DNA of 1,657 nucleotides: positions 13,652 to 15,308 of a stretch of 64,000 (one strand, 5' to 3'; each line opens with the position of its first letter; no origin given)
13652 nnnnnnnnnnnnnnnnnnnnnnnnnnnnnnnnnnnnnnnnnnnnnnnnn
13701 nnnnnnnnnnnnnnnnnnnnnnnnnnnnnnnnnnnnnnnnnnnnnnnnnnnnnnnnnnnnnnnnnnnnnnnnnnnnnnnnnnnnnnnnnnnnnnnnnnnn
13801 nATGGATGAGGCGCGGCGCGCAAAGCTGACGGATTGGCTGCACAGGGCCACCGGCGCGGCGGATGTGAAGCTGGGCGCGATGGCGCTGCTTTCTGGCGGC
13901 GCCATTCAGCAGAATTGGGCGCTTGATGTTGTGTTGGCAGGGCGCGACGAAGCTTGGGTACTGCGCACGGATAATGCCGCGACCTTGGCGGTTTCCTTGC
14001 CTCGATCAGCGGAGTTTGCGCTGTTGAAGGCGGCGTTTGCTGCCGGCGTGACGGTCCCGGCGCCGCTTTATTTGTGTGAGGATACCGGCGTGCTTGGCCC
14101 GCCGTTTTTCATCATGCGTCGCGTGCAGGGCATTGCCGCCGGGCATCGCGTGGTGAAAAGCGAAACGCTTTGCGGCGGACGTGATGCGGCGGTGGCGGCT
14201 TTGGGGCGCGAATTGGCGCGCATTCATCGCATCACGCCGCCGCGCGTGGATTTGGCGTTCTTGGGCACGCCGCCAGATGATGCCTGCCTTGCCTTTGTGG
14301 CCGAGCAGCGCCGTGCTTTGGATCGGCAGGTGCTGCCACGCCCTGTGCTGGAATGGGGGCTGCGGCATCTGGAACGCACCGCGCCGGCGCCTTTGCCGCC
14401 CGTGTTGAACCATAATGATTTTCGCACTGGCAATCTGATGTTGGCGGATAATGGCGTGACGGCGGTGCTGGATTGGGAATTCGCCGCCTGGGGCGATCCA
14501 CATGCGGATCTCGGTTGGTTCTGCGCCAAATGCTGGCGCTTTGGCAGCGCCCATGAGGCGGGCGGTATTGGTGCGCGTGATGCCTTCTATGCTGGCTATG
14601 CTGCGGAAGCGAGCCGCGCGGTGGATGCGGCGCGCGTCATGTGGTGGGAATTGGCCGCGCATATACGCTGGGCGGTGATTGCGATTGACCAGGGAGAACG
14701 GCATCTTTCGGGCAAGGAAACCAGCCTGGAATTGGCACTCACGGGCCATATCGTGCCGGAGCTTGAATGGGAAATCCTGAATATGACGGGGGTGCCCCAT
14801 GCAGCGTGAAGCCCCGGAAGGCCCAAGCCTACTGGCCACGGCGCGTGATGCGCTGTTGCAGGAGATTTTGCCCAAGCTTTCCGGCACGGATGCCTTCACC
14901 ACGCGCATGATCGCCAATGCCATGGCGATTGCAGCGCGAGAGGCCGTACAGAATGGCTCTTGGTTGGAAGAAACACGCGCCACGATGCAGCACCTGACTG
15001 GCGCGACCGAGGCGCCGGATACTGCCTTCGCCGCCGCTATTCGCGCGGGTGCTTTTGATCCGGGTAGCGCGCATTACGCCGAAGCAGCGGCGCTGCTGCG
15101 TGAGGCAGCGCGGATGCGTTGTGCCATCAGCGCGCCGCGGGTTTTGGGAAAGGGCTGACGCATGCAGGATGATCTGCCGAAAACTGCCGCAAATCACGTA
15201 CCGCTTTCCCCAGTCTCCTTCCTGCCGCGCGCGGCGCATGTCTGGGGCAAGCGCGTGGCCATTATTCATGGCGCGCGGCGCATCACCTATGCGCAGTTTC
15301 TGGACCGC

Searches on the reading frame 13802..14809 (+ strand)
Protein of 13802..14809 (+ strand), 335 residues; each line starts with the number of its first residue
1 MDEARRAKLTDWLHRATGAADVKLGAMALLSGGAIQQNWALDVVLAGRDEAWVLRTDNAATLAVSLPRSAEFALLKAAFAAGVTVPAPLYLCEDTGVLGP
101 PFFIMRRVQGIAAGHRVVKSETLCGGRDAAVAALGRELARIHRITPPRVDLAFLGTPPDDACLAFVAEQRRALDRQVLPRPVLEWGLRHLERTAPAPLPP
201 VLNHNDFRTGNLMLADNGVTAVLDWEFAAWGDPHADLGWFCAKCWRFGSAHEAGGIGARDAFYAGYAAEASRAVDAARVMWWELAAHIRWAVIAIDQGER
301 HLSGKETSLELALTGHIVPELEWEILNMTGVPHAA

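Call 3: search_protein_families(library=pfam, proteins=[window:13802-14809:+])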
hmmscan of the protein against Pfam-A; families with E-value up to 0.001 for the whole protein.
window:13802-14809:+ (335 aa): 1 family
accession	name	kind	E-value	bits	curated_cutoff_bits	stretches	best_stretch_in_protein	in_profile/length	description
PF01636.29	APH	-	1e-36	127.4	23.2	1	30-266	5-233/239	Phosphotransferase enzyme family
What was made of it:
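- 13802..14809 (+): A: LvaA-like APH-fold kinase, the predicted 4-hydroxyacyl-CoA 4-kinase. Its start overlaps the C stop by 8 nt. Pfam APH (call 3).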

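Call 4: search_protein_families(library=ncbifam, proteins=[window:13802-14809:+])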
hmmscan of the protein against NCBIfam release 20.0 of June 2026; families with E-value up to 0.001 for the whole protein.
window:13802-14809:+ (335 aa): 5 families
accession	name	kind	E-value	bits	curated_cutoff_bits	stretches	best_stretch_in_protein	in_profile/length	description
TIGR02721.1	ycfN_thiK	equivalog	5.7e-08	32.2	299.45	1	191-239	137-184/256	thiamine kinase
NF041256.1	GntI_guanitoxin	equivalog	4.3e-07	29.5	357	1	200-244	175-217/282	guanitoxin biosynthesis pre-guanitoxin N-oxide kinase GntI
NF038156.1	lant_syn_V_LxmK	equivalog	2.5e-06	26.8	315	1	187-240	179-230/347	class V lanthionine synthetase subunit LxmK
NF041268.1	capreo_Cph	equivalog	2.6e-05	24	390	1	37-122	26-108/285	capreomycin phosphotransferase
NF033068.1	APH_3p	equivalog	7.4e-05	22.4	205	1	187-279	162-245/255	APH(3') family aminoglycoside O-phosphotransferase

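Call 13: search_solved_structures(query=window:13802-14809:+, show_alignments=2)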
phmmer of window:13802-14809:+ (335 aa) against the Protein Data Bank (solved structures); distinct sequences matched with E-value up to 0.001: 8.
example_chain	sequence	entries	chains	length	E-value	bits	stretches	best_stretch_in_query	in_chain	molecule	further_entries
3dxp_A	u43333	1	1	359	1.5e-12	50.4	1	70-271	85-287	putative acyl-CoA dehydrogenase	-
9o56_A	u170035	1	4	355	1e-11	47.8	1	68-241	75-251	Aminoglycoside phosphotransferase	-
8v3v_A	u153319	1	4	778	4.1e-11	45.8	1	49-240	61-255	Acyl-Coenzyme A dehydrogenase family, member 11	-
8v3u_A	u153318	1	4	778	5.3e-10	42.1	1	49-240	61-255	Acyl-Coenzyme A dehydrogenase family, member 11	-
3ats_A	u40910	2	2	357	1.9e-06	30.4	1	175-302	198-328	Putative uncharacterized protein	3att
8zic_A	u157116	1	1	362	0.00024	23.5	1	221-290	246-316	4-hydroxytryptamine kinase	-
9eto_A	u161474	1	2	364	0.00024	23.5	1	221-290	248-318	4-hydroxytryptamine kinase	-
9fsg_A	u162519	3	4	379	0.00039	22.8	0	85-275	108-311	Aminoglycoside phosphotransferase-like protein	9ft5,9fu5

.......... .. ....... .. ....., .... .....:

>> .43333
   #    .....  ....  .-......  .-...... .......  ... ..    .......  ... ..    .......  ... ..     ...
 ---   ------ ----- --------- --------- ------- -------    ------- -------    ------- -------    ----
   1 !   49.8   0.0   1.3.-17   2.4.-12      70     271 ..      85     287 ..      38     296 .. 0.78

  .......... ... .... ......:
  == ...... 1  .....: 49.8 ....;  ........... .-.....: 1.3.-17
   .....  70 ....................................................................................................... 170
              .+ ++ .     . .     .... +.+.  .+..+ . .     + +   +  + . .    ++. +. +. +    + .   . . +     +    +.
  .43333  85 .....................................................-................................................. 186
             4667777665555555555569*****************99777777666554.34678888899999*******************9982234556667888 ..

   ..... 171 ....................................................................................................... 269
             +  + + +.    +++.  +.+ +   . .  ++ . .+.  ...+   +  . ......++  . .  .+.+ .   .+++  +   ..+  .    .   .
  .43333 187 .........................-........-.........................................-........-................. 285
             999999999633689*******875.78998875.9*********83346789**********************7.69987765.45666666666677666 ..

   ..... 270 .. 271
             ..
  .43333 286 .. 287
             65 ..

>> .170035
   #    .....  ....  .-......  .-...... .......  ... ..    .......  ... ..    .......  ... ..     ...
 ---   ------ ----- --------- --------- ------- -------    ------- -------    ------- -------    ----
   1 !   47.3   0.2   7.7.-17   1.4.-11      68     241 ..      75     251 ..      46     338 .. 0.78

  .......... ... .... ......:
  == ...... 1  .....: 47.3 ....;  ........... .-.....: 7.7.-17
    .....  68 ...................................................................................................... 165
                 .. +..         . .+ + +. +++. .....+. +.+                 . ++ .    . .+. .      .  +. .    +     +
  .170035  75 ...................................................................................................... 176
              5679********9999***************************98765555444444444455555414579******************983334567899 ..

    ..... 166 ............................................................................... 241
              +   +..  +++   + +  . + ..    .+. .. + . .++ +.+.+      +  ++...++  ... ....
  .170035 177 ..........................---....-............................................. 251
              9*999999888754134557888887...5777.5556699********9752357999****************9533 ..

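Call 54: search_solved_structures(query=window:13802-14809:+, show_alignments=4, max_evalue=1e-8)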
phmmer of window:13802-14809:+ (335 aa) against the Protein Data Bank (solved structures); distinct sequences matched with E-value up to 1e-8: 4.
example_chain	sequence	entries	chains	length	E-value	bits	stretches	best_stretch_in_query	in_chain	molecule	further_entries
3dxp_A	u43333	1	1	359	1.5e-12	50.4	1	70-271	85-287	putative acyl-CoA dehydrogenase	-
9o56_A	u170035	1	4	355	1e-11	47.8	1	68-241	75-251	Aminoglycoside phosphotransferase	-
8v3v_A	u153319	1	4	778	4.1e-11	45.8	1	49-240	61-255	Acyl-Coenzyme A dehydrogenase family, member 11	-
8v3u_A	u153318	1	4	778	5.3e-10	42.1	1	49-240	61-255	Acyl-Coenzyme A dehydrogenase family, member 11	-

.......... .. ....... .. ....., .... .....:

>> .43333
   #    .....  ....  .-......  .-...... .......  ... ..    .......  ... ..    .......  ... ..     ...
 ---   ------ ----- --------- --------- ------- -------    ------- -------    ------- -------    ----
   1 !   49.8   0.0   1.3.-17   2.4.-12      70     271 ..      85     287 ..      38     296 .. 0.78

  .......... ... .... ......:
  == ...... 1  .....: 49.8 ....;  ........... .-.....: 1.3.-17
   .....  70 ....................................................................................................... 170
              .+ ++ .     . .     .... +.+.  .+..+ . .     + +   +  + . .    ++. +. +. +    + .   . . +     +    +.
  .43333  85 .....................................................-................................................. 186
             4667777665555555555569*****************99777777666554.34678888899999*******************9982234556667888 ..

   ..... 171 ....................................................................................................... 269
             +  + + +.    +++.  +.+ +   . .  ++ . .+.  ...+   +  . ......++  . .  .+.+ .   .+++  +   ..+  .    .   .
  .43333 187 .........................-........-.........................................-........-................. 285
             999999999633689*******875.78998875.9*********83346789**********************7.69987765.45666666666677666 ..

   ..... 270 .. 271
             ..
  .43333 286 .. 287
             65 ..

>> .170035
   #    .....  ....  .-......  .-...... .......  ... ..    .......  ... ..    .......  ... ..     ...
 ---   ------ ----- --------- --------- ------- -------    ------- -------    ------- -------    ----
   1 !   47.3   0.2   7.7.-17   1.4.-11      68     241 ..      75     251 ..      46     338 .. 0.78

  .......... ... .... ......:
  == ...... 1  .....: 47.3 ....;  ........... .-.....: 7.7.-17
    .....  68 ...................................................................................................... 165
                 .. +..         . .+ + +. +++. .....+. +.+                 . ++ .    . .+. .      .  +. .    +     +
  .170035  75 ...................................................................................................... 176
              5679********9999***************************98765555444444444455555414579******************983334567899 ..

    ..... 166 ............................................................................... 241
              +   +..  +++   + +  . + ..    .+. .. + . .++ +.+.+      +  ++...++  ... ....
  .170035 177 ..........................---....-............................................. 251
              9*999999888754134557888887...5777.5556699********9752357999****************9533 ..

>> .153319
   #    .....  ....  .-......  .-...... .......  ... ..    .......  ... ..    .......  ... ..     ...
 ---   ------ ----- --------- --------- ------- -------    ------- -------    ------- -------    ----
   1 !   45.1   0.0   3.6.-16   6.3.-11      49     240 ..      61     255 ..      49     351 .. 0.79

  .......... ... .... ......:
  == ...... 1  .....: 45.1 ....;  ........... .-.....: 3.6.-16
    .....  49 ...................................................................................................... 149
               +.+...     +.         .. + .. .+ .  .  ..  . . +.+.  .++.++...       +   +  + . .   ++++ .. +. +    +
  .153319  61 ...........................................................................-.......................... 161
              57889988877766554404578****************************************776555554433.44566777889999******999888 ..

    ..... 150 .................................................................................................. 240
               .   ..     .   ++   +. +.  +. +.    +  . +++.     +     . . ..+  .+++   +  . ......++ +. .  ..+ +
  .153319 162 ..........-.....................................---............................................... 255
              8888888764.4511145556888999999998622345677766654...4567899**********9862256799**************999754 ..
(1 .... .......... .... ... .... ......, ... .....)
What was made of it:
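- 13802..14809 (+): It is distantly related to the ACAD11 kinase domain (E 4e-11), with the catalytic Asp and Asn aligned (call 54).
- CoA-contact residues proposed for the ACAD11 kinase (R86, R176) are not evidently conserved in A (call 54).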

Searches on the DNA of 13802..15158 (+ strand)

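Call 38: search_dna_similar(query=window:13802-15158:+, collection=plasmids, mode=distant, max_rows=25)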
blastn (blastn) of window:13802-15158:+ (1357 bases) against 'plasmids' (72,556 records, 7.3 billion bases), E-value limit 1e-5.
Records with a match: 8; places in all: 8; records where one place covers at least 80% of the query: 0.
Best place of each record, by identity: 60-80% 8.
By first word of the organism name: Azospirillum 3; Paroceanicella 1; Massilia 1; Azoarcus 1; Paracoccus 1; Stutzerimonas 1.
By predicted mobility (MOB-suite, as given by PLSDB): mobilizable 5; non-mobilizable 3.
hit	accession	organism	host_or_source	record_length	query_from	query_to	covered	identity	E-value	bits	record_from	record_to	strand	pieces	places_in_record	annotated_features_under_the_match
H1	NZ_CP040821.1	Paroceanicella profunda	Cell culture,Deep seawater from Mariana ...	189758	403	989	43%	68.1%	6e-43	184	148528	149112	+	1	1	phosphotransferase family protein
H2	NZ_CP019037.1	Massilia putida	Soil,wolfram mine tailing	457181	546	988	33%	66.8%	1e-26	129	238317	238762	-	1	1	phosphotransferase family protein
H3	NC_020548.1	Azoarcus sp. KH32C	-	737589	616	988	27%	67.0%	3e-21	111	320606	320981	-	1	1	phosphotransferase family protein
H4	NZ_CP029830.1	Azospirillum ramasamyi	single cell,Cow dung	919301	670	966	22%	67.0%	8e-16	94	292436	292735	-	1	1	phosphotransferase family protein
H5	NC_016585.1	Azospirillum lipoferum 4B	-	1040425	670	966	22%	67.0%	3e-15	92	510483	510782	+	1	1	none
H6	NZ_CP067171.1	Paracoccus aestuarii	cell culture,isolated from tidal flat ...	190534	534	740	15%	70.3%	4e-13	84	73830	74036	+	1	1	phosphotransferase family protein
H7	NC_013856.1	Azospirillum sp. B510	-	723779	646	764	9%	73.6%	8e-10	74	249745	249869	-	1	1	phosphotransferase family protein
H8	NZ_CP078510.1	Stutzerimonas stutzeri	mixed culture,marine sludge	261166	660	740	6%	76.5%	5e-6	62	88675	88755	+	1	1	phosphotransferase family protein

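Call 40: get_annotated_region(hit=H8, flank=9000)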
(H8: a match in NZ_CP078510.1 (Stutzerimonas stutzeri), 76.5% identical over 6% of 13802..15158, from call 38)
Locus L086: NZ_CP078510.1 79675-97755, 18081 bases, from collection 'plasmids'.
description: Stutzerimonas stutzeri strain S116 plasmid unnamed, complete sequence
organism: Stutzerimonas stutzeri (NCBI taxid 316)
taxonomy: Bacteria; Pseudomonadota; Gammaproteobacteria; Pseudomonadales; Pseudomonadaceae; Stutzerimonas; Stutzerimonas stutzeri
host: -; source: mixed culture,marine sludge; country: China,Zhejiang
typing (MOB-suite, as given by PLSDB): mobilizable; replicon rep_cluster_1516; relaxase MOBH
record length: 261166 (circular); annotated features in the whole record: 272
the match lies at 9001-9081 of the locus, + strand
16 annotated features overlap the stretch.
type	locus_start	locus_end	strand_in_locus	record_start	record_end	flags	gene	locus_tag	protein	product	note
CDS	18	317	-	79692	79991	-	-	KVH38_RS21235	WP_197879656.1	hypothetical protein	-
CDS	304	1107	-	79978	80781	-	istB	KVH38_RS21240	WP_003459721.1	IS21-like element ISPst3 family helper ATPase IstB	-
CDS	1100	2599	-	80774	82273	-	istA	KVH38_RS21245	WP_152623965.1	IS21 family transposase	-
CDS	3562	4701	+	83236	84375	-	-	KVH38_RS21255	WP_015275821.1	glutathione-independent formaldehyde dehydrogenase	-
CDS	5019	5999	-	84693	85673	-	-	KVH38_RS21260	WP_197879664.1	IS5-like element IS1384 family transposase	GO:0006313 - DNA transposition [Evidence IEA]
CDS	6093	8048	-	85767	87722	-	prpR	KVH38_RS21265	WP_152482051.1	propionate catabolism operon regulatory protein PrpR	GO:0000160 - phosphorelay signal transduction system [Evidence IEA]; GO:0019629 - propionate catabolic process, ...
CDS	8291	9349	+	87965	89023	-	-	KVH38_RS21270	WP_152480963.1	phosphotransferase family protein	-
CDS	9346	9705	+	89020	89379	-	-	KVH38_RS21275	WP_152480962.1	DUF6285 domain-containing protein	-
CDS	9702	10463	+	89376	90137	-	-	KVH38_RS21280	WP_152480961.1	histidine phosphatase family protein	-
CDS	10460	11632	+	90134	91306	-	-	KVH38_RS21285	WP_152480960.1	acyl-CoA dehydrogenase family protein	-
CDS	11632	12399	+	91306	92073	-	-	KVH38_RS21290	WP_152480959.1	SDR family oxidoreductase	-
CDS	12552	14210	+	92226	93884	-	-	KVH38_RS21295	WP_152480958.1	acyl-CoA synthetase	-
CDS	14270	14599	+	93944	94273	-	-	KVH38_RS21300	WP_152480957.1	DUF485 domain-containing protein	-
CDS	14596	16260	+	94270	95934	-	-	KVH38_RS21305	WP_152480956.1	cation acetate symporter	GO:0006847 - plasma membrane acetate transport [Evidence IEA]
CDS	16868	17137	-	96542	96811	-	-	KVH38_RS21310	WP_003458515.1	hypothetical protein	-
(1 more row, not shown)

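Call 41: get_annotated_region(hit=H1, flank=9000)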
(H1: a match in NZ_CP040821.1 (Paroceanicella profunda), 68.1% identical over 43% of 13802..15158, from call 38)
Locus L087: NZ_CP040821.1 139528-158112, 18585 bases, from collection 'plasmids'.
description: Paroceanicella profunda strain D4M1 plasmid pD4M1C, complete sequence
organism: Paroceanicella profunda (NCBI taxid 2579971)
taxonomy: Bacteria; Pseudomonadota; Alphaproteobacteria; Rhodobacterales; Paracoccaceae; Paroceanicella; Paroceanicella profunda
host: -; source: Cell culture,Deep seawater from Mariana Trench; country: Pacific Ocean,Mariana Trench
typing (MOB-suite, as given by PLSDB): non-mobilizable
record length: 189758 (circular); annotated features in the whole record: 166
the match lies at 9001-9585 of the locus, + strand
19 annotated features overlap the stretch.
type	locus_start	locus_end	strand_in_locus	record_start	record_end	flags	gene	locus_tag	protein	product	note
CDS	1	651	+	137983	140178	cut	-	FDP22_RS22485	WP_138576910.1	EAL domain-containing protein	-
CDS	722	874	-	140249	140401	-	-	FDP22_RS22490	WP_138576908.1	entericidin A/B family lipoprotein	GO:0009636 - response to toxic substance [Evidence IEA]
CDS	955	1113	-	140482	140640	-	-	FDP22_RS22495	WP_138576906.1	DUF3309 family protein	-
CDS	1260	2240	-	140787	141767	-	-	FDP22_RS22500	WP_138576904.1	LysR family transcriptional regulator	GO:0006355 - regulation of DNA-templated transcription [Evidence IEA]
CDS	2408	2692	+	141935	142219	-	-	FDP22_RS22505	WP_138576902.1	hypothetical protein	-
CDS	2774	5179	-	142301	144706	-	-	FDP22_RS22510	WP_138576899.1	EAL domain-containing protein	-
CDS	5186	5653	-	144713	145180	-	-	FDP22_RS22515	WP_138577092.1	molybdopterin-dependent oxidoreductase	-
CDS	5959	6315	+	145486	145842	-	-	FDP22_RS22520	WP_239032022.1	6-carboxytetrahydropterin synthase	GO:0008616 - queuosine biosynthetic process [Evidence IEA]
CDS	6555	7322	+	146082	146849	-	-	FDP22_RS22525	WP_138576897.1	SDR family NAD(P)-dependent oxidoreductase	-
CDS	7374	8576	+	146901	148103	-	-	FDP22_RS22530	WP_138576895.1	acyl-CoA dehydrogenase family protein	-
CDS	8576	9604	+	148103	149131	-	-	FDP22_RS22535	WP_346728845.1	phosphotransferase family protein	-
CDS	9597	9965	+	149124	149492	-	-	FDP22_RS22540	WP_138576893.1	DUF6285 domain-containing protein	-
CDS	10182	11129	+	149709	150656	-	-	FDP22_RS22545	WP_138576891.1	nitronate monooxygenase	-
CDS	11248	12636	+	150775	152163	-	-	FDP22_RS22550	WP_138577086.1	GntP family permease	GO:0055085 - transmembrane transport [Evidence IEA]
CDS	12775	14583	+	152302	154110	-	nhaA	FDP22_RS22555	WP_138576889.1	Na+/H+ antiporter NhaA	GO:1902600 - proton transmembrane transport [Evidence IEA]; GO:0006814 - sodium ion transport [Evidence IEA]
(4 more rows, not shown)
